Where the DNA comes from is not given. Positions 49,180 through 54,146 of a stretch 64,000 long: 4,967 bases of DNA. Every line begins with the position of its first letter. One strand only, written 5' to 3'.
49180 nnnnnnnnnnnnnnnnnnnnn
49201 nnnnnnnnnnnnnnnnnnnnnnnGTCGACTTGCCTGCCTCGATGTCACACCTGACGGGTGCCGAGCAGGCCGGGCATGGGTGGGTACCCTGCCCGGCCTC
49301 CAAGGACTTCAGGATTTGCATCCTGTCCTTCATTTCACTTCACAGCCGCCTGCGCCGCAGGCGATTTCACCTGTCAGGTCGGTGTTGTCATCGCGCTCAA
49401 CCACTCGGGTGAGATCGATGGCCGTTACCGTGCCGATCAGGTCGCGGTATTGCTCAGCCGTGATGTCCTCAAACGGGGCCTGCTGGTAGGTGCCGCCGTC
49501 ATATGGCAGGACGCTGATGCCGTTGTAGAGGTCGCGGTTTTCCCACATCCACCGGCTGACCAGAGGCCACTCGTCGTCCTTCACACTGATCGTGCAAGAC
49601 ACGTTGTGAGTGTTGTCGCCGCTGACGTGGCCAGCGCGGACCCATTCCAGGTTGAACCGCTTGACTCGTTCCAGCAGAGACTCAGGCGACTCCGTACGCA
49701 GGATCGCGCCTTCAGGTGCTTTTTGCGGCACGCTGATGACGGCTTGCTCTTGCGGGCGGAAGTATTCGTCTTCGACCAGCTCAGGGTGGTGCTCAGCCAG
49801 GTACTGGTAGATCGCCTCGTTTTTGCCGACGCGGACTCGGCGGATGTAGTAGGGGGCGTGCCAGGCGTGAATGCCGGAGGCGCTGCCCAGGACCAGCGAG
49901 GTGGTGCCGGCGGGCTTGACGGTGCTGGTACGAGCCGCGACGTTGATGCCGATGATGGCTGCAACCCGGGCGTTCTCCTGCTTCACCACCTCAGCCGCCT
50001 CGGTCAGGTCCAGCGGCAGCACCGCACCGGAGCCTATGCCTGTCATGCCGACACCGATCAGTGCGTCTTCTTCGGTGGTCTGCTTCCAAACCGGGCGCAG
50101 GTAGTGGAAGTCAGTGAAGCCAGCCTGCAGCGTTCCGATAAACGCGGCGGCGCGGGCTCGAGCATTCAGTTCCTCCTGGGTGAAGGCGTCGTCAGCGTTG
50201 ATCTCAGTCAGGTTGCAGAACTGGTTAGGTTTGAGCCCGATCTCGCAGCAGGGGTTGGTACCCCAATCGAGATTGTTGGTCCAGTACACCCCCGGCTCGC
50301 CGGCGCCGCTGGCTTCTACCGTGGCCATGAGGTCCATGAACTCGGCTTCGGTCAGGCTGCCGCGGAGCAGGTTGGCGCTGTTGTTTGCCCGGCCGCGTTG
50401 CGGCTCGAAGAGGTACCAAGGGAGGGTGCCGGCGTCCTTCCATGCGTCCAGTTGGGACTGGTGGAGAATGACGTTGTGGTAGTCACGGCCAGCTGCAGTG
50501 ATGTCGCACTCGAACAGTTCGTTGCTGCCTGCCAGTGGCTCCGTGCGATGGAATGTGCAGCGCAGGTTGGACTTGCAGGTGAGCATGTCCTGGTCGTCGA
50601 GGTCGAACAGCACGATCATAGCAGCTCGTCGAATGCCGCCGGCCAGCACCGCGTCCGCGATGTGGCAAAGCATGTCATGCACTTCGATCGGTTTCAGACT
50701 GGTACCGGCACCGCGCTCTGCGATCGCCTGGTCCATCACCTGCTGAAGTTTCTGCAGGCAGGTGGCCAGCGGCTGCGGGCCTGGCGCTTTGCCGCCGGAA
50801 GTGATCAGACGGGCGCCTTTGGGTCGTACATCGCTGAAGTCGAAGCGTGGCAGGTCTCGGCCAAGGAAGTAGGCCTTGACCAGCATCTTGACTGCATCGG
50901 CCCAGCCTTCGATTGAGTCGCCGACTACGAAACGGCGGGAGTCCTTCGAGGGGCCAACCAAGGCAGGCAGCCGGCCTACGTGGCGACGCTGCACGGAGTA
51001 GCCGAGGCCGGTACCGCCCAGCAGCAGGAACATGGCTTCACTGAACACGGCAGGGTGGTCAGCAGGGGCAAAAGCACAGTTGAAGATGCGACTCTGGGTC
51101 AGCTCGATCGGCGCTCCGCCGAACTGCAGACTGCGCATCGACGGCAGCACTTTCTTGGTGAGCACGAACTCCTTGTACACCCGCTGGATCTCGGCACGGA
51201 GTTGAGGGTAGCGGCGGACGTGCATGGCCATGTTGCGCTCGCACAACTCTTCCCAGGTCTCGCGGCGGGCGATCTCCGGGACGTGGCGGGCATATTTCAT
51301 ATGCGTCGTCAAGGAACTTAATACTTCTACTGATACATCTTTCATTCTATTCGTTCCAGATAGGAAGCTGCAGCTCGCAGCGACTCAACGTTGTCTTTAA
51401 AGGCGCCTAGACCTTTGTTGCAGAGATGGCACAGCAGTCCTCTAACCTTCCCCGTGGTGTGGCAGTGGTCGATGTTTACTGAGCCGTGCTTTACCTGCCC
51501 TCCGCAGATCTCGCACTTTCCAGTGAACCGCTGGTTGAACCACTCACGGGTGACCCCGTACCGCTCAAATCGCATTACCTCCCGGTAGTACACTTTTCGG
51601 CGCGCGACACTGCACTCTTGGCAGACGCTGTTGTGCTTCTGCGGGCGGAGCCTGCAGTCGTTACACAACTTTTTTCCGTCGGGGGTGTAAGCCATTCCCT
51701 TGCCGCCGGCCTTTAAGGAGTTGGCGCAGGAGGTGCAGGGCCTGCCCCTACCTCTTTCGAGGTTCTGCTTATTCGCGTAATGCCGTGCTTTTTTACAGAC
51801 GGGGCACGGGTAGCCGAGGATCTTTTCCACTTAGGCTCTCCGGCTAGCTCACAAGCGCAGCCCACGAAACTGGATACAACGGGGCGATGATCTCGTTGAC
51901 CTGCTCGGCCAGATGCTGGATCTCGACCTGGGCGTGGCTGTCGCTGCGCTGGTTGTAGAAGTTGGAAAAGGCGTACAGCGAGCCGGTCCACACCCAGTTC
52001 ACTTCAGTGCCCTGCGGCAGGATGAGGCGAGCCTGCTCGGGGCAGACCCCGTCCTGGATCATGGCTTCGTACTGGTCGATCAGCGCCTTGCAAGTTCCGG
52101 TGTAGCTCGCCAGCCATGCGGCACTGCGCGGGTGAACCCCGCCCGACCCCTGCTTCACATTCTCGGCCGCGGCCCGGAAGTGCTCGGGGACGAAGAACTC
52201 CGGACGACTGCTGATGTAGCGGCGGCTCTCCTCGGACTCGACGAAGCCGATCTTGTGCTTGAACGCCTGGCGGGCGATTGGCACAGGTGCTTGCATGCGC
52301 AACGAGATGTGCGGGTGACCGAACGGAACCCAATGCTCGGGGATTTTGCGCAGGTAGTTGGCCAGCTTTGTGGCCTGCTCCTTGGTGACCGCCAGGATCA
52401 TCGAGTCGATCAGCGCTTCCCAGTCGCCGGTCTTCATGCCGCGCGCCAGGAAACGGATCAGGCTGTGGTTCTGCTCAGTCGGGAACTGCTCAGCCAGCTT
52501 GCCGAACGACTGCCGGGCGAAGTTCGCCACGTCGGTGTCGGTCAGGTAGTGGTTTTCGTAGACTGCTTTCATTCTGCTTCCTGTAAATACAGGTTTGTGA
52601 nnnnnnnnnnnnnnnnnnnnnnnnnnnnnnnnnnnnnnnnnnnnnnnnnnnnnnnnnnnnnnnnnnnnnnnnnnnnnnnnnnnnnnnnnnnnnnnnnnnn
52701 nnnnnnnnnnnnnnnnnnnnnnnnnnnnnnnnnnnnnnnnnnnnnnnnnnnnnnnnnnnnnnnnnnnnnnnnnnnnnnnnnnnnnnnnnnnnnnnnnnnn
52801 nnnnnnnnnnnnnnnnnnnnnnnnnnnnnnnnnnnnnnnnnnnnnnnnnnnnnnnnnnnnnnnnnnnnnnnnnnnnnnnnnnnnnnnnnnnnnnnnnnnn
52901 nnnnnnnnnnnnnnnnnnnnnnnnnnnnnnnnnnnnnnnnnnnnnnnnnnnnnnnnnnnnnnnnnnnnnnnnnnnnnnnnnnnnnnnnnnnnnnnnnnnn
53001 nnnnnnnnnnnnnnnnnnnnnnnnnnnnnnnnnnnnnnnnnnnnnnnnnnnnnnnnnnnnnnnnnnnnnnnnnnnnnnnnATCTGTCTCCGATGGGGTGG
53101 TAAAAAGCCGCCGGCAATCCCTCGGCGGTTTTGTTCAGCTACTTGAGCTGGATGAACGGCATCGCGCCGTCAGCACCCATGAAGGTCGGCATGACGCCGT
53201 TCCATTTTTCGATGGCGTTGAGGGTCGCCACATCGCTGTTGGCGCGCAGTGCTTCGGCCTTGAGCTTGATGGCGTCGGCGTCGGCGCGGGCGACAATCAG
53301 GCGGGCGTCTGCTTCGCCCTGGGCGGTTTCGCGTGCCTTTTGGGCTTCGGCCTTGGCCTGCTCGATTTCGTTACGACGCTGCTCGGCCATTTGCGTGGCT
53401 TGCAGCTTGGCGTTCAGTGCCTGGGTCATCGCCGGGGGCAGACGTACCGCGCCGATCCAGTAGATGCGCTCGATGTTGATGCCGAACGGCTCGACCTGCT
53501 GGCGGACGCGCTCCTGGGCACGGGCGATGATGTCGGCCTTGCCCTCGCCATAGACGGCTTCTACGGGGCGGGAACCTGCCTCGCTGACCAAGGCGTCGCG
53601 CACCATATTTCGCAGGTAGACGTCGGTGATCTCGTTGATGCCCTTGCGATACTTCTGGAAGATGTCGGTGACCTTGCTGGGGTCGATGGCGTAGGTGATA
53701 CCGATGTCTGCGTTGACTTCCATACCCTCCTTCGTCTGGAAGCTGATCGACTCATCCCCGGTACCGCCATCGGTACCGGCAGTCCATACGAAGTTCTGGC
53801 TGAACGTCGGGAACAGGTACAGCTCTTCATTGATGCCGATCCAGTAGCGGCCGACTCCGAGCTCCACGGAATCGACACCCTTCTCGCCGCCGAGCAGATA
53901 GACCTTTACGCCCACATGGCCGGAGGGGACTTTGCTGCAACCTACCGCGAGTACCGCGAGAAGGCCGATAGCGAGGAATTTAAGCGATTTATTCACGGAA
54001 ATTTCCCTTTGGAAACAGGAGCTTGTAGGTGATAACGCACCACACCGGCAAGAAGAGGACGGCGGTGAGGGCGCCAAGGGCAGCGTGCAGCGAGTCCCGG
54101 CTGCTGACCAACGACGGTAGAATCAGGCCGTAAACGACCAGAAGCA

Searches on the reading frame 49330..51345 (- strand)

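Call 59: search_protein_families(library=pfam, max_evalue=0.01, proteins=[window:49330-51345:-])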
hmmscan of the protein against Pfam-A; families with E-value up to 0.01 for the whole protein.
window:49330-51345:- (671 aa): 2 families
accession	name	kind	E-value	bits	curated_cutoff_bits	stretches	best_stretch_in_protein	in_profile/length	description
PF02867.20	Ribonuc_red_lgC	-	1e-11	44.6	23.9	1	363-438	209-292/523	Ribonucleotide reductase, barrel domain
PF21995.1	RNR-II_ins_dom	-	4.6e-07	30.5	27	1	134-204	32-107/107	B12-dependent ribonucleotide reductase, insertion domain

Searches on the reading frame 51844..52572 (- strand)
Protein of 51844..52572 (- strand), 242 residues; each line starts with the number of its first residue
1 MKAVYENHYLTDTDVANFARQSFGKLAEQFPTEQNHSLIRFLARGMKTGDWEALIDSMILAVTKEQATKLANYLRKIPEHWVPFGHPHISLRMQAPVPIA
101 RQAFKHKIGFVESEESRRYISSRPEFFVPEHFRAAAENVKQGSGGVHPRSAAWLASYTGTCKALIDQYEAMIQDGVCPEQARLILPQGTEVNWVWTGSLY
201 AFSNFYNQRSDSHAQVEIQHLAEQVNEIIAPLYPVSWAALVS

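Call 15: search_protein_families(library=pfam, proteins=[window:51844-52572:-])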
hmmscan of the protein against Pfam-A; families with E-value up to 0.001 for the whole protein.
window:51844-52572:- (242 aa): 1 family
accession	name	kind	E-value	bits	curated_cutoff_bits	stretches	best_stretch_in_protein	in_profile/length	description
PF02511.20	Thy1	-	1.8e-35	122.9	24.8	1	61-235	32-191/191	Thymidylate synthase complementing protein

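Call 28: find_related_loci(query=window:51844-52572:-, collection=viral_contigs, flank=10000)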
Query window:51844-52572:- (242 aa) in viral_contigs; peptide patterns used: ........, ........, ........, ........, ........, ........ (x = any residue, [..] = any of these).
30 stretches matched a pattern; 30 encode a relative of the query (tblastn E <= 1e-3); 30 distinct loci.
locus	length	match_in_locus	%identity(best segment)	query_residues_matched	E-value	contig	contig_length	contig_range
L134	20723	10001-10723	97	1-241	1e-161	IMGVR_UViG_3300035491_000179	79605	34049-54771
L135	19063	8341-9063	86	1-241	2e-143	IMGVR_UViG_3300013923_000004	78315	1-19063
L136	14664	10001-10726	81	1-242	3e-135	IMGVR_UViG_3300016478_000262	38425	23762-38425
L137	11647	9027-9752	73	1-241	3e-123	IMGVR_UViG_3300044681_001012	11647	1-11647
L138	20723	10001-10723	72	1-241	4e-120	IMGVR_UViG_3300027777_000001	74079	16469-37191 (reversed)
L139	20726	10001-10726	73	1-241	2e-119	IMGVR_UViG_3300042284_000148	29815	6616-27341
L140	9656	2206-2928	70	1-241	8e-118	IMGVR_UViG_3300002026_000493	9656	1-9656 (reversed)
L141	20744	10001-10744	68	1-241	8e-117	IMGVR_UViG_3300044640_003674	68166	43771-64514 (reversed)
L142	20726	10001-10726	69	1-241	3e-116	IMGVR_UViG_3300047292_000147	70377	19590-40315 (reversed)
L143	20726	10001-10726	67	1-242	2e-115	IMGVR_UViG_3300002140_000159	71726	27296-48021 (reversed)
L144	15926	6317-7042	67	1-242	2e-115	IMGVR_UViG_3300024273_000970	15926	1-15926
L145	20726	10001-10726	68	1-241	4e-115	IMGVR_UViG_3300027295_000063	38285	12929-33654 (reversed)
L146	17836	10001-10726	68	1-241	4e-115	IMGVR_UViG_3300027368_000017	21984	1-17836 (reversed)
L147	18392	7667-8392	69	1-241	9e-115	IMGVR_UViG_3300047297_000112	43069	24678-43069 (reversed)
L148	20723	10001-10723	67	1-241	6e-113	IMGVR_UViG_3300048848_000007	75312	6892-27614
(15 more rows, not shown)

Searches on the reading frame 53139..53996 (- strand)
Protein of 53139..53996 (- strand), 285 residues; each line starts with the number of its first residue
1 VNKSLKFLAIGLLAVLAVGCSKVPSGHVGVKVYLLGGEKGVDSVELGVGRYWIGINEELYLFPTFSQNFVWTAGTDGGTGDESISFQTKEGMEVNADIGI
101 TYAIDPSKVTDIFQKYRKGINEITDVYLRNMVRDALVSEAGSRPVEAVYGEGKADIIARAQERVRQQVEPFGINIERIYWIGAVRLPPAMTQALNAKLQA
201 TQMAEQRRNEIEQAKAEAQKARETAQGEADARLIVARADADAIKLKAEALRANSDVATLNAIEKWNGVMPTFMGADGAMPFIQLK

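Call 59: search_protein_families(library=pfam, max_evalue=0.01, proteins=[window:53139-53996:-])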
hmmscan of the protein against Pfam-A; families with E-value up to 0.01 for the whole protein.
window:53139-53996:- (285 aa): 1 family
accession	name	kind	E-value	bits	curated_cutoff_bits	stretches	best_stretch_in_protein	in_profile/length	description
PF01145.31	Band_7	-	3.1e-25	89.7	23.6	1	22-218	2-176/176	SPFH domain / Band 7 family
